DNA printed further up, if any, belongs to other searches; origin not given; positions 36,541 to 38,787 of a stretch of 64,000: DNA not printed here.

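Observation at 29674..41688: Eight-gene translationally coupled operon with five radical SAM enzymes (four B12-dependent), plus a convergent sulfotransferase: orphan biosynthetic system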

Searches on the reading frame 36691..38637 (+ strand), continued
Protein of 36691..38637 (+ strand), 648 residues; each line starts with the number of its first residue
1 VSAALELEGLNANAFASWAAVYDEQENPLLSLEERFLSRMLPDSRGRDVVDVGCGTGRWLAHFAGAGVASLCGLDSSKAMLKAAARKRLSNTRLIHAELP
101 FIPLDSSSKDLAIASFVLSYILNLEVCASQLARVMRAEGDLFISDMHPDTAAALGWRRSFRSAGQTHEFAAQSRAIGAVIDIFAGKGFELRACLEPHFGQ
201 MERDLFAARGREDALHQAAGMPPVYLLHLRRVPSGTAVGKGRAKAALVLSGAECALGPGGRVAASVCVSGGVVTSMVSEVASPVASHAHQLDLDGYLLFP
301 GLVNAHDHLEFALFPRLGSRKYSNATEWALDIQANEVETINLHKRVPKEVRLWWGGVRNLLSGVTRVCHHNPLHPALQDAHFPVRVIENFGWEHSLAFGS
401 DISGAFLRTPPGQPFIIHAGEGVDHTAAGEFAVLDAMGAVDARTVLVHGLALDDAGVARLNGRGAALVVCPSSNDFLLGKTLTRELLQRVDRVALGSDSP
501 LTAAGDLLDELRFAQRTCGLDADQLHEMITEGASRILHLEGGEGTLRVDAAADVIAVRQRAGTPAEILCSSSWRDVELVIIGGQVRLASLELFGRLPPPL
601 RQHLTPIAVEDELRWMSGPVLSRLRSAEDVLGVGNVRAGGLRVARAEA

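Call 56: predict_structure(alignment_id=A2)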
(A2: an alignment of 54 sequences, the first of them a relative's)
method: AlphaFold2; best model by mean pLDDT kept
length: 648 residues; sequences in the alignment: 54
mean_pLDDT: 92.7   pTM: 0.91
mean pLDDT of the five models: 92.7, 92.5, 91.0, 91.0, 90.8
residues with pLDDT >= 90: 544; 70-90: 76; 50-70: 18; < 50: 10
segments of 3 or more residues with pLDDT < 50: 1-5, 239-242
pLDDT, mean of each block of 10 residues (from residue 1): 53 88 88 95 94 94 93 96 94 94 97 96 96 97 97 90 88 93 95 95 90 90 97 66 71 94 94 91 66 97 97 94 93 96 98 98 96 90 94 90 95 94 93 95 97 96 98 96 96 96 95 97 97 96 96 96 96 98 96 94 95 96 97 95 87
secondary structure, 60 per line:
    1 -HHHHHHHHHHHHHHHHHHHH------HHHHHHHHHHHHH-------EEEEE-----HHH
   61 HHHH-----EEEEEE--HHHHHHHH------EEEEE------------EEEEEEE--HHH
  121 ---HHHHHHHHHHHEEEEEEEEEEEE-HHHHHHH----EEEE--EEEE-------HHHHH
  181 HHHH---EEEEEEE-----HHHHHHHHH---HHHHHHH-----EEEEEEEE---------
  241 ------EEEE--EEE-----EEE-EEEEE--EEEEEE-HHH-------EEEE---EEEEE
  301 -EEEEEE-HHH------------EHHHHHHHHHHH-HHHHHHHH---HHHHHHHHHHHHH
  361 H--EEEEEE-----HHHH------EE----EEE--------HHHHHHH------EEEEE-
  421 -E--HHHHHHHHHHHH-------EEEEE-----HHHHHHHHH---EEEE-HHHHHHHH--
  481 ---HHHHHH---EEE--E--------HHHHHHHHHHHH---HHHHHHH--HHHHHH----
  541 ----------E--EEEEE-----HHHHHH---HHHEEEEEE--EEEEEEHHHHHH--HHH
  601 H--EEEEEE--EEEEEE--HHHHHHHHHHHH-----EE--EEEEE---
elements in order: H2-21 H28-40 E48-52 H58-64 E70-75 H78-85 E92-96 E109-115 H124-134 E135-146 H148-154 E159-162 E165-168 H176-184 E188-194 H200-208 H212-218 E224-231 E247-250 E253-255 E261-263 E265-269 E272-277 E289-292 E296-300 E302-307 H325-335 H337-344 H348-361 E364-369 H375-378 E391-393 H402-408 E415-419 H425-436 E444-448 H454-462 E466-469 H471-478 H484-489 E493-495 H507-518 H522-528 H531-536 E554-558 H564-569 E576-581 E584-589 H590-595 H598-601 E604-609 E612-617 H620-631 E641-645

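Call 58: fold_search(model_id=the predicted structure, library=pdb)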
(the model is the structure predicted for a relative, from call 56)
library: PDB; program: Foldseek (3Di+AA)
matches with E <= 10: 1982; with E <= 0.001: 1515
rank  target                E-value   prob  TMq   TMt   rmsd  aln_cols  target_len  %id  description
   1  4v1x_E                3.9e-20  1.00  0.44  0.58   7.5       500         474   15  The structure of the hexameric atrazine chlorohydrolase, AtzA (released 2015-03-11)
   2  4v1x_A                4.3e-20  1.00  0.45  0.60   6.3       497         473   15  The structure of the hexameric atrazine chlorohydrolase, AtzA (released 2015-03-11)
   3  4dzh                  7.0e-20  1.00  0.44  0.62   5.3       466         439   19  Crystal structure of an adenosine deaminase from xanthomonas campestris (target nysgrc-200456) with bound zn (released 2012-03-21)
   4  3lnp                  1.4e-19  1.00  0.46  0.65   5.1       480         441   16  Crystal Structure of Amidohydrolase family Protein OLEI01672_1_465 from Oleispira antarctica (released 2010-02-16)
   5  4v1x_B                4.3e-19  1.00  0.45  0.60   6.2       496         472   16  The structure of the hexameric atrazine chlorohydrolase, AtzA (released 2015-03-11)
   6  4dyk_A                1.3e-18  1.00  0.46  0.65   5.4       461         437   21  Crystal structure of an adenosine deaminase from pseudomonas aeruginosa pao1 (target nysgrc-200449) with bound zn (released 2012-03-14)
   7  4gbd_A                1.9e-18  1.00  0.47  0.67   4.4       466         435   20  Crystal Structure Of Adenosine Deaminase From Pseudomonas Aeruginosa Pao1 with bound Zn and methylthio-coformycin (released 2013-06-12)
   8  4gbd_B                2.2e-18  1.00  0.48  0.69   4.1       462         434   21  Crystal Structure Of Adenosine Deaminase From Pseudomonas Aeruginosa Pao1 with bound Zn and methylthio-coformycin (released 2013-06-12)
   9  5hmd_A                3.7e-18  1.00  0.42  0.58   5.2       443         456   16  Crystal structure of triazine hydrolase variant (Y215H/E241Q) (released 2016-11-02)
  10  3ls9_A                5.4e-18  1.00  0.43  0.60   4.8       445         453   16  Crystal structure of atrazine chlorohydrolase TrzN from Arthrobacter aurescens TC1 complexed with zinc (released 2010-07-21)
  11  5hme_B                8.2e-18  1.00  0.43  0.60   5.4       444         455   16  Crystal structure of Triazine Hydrolase variant (P214T/Y215H) (released 2016-11-02)
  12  4f0r                  9.8e-18  1.00  0.46  0.66   4.0       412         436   17  Crystal structure of an adenosine deaminase homolog from Chromobacterium violaceum (target NYSGRC-019589) bound Zn and 5 (released 2012-06-06)
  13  4f0s                  1.0e-17  1.00  0.42  0.60   5.6       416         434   16  Crystal structure of an adenosine deaminase homolog from Chromobacterium violaceum (target NYSGRC-019589) with bound ino (released 2012-06-06)
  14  3lsb_A                1.1e-17  1.00  0.42  0.59   5.9       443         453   16  Crystal structure of the mutant E241Q of atrazine chlorohydrolase TrzN from Arthrobacter aurescens TC1 complexed with  (released 2010-07-21)
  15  4l9x_B                1.2e-17  1.00  0.42  0.58   4.8       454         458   16  Triazine hydrolase from Arthobacter aurescens modified for maximum expression in E.coli (released 2014-05-21)
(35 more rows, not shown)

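Call 60: search_protein_families(library=pfam, proteins=[L034:6046-6615:+], max_evalue=0.01)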
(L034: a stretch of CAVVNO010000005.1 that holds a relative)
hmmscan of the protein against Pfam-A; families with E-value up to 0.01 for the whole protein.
L034:6046-6615:+ (189 aa): 0 families

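Call 69: search_protein_families(library=padloc, proteins=[window:36691-38637:+], max_evalue=0.001)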
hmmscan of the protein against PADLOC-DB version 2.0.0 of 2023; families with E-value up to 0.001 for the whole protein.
window:36691-38637:+ (648 aa): 1 family
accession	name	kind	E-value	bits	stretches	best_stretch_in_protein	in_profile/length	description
PDLC04134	mad2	-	4.1e-09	33.8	1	35-119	281-368/492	mads_2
